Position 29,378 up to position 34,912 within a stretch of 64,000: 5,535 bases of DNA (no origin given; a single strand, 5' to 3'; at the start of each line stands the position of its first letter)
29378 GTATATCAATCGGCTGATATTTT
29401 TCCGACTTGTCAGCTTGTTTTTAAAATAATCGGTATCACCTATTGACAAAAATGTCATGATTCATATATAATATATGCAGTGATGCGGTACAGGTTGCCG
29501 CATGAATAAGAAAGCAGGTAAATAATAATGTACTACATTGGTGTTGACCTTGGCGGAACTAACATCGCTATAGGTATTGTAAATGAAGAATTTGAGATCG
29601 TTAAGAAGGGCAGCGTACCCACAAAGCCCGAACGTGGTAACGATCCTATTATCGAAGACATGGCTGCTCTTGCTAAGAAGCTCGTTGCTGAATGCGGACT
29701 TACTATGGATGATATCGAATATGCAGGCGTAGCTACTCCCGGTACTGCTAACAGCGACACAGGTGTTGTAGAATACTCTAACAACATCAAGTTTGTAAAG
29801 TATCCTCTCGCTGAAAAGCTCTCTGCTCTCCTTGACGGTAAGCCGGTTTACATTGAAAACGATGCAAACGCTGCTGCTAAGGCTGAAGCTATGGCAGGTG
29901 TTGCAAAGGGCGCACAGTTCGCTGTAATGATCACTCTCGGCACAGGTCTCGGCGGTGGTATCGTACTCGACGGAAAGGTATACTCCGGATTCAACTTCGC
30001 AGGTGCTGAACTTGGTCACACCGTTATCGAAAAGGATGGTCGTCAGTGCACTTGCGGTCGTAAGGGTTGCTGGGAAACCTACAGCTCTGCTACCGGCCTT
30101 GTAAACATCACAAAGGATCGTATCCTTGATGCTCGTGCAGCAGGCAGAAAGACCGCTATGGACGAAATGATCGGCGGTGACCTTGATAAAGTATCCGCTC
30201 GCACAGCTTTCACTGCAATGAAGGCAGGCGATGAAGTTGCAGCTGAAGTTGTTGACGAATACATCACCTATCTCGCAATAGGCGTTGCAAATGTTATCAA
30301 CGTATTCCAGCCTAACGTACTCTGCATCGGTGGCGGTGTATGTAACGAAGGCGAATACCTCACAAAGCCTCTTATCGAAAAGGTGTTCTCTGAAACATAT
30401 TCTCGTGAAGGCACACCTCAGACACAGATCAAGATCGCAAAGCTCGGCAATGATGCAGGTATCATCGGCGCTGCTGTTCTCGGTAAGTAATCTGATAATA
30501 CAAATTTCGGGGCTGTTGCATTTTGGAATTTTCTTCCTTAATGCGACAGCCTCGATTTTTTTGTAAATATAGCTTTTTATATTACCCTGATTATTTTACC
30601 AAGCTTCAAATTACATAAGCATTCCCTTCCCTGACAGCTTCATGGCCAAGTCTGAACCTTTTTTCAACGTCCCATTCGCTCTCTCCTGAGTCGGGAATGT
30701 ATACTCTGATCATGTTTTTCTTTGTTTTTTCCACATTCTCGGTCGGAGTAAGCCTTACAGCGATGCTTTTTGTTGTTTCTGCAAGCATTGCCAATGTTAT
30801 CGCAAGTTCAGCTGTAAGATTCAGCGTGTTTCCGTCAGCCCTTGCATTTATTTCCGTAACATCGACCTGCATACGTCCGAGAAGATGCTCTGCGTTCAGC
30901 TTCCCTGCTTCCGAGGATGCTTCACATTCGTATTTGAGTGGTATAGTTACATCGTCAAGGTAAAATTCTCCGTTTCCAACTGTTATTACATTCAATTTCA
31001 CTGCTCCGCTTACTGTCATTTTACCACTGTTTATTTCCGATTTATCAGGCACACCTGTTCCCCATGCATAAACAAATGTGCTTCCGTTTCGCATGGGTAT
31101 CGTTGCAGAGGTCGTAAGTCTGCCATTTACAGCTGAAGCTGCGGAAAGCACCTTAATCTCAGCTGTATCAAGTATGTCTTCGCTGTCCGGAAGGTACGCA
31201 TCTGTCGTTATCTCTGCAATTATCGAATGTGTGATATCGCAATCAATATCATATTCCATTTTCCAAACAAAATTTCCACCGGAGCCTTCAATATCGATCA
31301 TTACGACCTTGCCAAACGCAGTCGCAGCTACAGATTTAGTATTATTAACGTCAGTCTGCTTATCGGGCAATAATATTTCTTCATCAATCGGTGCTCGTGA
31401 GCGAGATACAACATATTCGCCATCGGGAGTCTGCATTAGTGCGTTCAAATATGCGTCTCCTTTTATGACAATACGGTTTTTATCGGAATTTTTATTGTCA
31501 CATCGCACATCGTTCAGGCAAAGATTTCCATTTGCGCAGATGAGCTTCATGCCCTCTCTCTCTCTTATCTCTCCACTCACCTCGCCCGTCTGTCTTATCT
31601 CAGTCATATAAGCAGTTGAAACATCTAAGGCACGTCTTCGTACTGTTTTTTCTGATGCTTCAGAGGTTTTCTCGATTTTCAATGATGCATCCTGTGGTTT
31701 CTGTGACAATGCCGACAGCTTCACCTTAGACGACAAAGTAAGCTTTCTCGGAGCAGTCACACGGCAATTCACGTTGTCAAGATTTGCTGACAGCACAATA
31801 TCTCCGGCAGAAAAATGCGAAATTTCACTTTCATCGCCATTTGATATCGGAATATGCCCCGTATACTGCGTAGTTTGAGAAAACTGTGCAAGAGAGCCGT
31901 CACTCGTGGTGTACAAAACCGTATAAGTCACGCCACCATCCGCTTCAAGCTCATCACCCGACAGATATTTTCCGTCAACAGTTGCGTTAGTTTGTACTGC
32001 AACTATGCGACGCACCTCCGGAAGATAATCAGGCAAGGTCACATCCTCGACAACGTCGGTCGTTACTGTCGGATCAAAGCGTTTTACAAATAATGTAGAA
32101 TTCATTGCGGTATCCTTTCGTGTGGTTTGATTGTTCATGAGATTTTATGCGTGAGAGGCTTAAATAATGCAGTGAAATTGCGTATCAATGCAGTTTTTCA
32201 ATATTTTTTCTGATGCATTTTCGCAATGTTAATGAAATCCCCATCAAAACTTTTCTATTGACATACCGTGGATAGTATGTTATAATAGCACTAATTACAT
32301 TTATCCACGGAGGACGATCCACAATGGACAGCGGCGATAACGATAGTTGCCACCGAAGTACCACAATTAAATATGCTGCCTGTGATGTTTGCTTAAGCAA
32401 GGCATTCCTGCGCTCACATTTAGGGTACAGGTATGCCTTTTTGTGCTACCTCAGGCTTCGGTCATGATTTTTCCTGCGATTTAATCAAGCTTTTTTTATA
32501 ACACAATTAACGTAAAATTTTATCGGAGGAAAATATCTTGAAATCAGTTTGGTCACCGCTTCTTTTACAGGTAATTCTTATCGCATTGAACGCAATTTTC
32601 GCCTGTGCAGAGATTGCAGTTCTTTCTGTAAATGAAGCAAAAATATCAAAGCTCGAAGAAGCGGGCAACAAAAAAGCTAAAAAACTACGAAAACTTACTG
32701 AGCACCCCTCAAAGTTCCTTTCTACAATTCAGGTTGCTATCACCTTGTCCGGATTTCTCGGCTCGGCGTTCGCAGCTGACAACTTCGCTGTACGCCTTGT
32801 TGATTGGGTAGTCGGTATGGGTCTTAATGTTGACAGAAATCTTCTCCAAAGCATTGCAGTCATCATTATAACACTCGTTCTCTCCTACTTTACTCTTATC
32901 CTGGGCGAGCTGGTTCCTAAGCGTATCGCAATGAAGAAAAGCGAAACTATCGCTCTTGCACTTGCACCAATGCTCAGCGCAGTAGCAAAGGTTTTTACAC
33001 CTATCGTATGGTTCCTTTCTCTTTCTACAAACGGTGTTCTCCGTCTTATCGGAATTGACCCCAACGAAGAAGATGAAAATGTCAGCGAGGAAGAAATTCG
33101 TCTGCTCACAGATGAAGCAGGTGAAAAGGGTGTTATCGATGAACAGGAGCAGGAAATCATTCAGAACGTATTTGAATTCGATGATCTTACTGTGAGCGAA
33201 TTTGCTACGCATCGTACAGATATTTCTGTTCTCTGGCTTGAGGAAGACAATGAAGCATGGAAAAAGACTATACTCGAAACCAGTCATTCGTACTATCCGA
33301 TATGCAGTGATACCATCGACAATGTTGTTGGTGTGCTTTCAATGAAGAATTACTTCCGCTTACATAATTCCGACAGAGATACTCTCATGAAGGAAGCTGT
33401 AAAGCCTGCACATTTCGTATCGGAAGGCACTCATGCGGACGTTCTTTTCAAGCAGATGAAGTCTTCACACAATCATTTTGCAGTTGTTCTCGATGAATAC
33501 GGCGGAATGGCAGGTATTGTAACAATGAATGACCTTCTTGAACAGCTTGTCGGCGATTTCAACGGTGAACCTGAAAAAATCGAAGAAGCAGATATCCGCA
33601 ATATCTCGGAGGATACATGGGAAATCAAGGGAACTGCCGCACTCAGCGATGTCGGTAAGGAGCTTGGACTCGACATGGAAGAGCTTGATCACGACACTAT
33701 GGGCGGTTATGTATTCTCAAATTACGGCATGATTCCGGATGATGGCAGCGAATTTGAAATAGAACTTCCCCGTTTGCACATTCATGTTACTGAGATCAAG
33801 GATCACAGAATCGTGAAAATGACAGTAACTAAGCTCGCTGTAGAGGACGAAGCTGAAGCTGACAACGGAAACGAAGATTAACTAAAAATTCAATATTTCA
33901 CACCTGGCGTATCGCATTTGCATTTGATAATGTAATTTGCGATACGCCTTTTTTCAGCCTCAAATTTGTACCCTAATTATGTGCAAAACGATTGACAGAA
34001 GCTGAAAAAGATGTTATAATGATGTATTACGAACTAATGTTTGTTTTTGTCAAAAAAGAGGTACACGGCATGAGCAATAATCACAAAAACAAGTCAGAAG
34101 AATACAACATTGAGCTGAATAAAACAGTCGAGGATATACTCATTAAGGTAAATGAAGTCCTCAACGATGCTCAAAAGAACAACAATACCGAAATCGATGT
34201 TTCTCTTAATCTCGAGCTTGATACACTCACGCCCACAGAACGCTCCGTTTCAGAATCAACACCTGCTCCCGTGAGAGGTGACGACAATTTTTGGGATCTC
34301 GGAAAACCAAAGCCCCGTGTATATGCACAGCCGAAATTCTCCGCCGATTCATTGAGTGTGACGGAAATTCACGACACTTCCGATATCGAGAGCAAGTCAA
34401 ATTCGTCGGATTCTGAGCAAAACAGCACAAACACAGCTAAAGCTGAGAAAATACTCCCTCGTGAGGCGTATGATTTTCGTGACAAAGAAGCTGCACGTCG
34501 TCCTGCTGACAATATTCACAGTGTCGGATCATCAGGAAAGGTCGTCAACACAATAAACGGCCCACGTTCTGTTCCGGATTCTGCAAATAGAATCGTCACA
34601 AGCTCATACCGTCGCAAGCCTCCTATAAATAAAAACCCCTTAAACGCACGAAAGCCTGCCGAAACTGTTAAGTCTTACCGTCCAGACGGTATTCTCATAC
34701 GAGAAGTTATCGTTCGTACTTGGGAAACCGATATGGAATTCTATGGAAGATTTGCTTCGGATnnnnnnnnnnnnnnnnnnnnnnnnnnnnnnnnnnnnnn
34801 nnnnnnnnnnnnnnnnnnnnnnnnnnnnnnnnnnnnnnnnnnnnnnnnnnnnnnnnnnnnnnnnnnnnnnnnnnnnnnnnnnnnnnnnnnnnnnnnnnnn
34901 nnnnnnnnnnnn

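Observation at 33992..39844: TerB-N/TerB-C + DUF2791 ATPase + Lhr-like helicase operon (Shango-type defence triad) under a perfect consensus promoter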

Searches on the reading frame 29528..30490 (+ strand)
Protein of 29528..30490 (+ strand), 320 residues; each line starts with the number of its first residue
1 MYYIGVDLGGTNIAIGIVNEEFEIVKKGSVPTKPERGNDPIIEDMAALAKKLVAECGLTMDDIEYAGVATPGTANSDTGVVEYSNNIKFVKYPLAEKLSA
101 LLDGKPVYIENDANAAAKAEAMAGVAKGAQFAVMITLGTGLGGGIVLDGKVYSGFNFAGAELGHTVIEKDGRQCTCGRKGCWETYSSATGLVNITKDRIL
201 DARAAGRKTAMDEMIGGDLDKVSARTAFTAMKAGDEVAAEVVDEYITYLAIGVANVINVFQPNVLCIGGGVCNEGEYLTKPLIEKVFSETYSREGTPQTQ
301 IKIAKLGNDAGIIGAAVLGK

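Call 9: search_protein_families(library=pfam, proteins=[window:29528-30490:+], max_evalue=0.001)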
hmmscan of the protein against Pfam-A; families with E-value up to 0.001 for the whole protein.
window:29528-30490:+ (320 aa): 2 families
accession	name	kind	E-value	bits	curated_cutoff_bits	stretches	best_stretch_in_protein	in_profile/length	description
PF00480.26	ROK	-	1.5e-65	222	22.9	1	3-318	1-290/294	ROK family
PF01869.26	BcrAD_BadFG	-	2.6e-05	24.3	31.5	0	4-318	1-270/271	BadF/BadG/BcrA/BcrD ATPase family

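Call 10: search_protein_families(library=padloc, proteins=[window:29528-30490:+], max_evalue=0.00001)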
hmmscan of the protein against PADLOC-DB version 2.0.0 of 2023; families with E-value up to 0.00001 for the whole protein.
window:29528-30490:+ (320 aa): 0 families

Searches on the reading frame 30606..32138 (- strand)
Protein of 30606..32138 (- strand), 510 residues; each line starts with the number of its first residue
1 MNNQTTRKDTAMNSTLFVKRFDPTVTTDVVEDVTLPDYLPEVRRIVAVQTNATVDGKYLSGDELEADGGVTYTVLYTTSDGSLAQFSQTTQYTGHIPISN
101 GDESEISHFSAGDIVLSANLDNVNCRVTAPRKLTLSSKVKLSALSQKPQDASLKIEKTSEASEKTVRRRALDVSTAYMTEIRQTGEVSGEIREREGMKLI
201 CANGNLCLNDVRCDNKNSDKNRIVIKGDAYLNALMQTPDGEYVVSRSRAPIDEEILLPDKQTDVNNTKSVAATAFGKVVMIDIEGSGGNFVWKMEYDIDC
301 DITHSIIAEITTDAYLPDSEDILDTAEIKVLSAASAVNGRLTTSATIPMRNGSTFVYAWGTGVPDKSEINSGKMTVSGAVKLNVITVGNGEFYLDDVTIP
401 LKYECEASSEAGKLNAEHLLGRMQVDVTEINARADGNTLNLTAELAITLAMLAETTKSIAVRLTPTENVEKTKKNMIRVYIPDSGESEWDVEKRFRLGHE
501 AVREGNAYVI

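Call 9: search_protein_families(library=pfam, proteins=[window:30606-32138:-], max_evalue=0.001)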
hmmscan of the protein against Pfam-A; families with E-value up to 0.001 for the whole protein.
window:30606-32138:- (510 aa): 1 family
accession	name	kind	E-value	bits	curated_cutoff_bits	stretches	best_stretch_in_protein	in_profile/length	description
PF12673.12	SipL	-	8.6e-09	35.9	23.6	1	42-127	2-77/78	SipL, SPOCS domain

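Call 10: search_protein_families(library=padloc, proteins=[window:30606-32138:-], max_evalue=0.00001)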
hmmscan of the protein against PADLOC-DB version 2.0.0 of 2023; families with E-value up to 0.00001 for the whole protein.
window:30606-32138:- (510 aa): 0 families

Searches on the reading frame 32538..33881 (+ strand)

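Call 9: search_protein_families(library=pfam, proteins=[window:32538-33881:+], max_evalue=0.001)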
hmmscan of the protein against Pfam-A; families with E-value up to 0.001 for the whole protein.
window:32538-33881:+ (447 aa): 3 families
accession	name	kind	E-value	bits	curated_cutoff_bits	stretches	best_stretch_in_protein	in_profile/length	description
PF01595.25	CNNM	-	1.1e-52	178.8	28.4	1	10-204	2-181/181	Cyclin M transmembrane N-terminal domain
PF03471.22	CorC_HlyC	-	1.3e-17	64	27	1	356-433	3-80/81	Transporter associated domain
PF00571.33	CBS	-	3e-10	40.7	24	1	289-338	7-56/57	CBS domain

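Call 10: search_protein_families(library=padloc, proteins=[window:32538-33881:+], max_evalue=0.00001)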
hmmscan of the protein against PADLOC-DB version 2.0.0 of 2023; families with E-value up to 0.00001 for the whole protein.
window:32538-33881:+ (447 aa): 0 families

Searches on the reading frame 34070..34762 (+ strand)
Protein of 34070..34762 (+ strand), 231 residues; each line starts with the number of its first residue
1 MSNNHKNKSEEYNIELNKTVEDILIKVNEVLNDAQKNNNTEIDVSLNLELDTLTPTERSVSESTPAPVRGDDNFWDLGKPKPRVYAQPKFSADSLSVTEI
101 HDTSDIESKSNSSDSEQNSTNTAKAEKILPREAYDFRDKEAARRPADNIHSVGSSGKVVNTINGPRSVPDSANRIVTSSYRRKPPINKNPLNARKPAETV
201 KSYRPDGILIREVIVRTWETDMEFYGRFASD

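Call 23: search_protein_families(library=pfam, proteins=[window:34070-34762:+], max_evalue=10)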
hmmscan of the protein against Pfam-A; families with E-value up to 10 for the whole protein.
window:34070-34762:+ (231 aa): 1 family
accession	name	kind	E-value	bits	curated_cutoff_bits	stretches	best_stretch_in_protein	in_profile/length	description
PF17018.10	MICSWaP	-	0.29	11.1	27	1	2-57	9-66/195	Spore wall protein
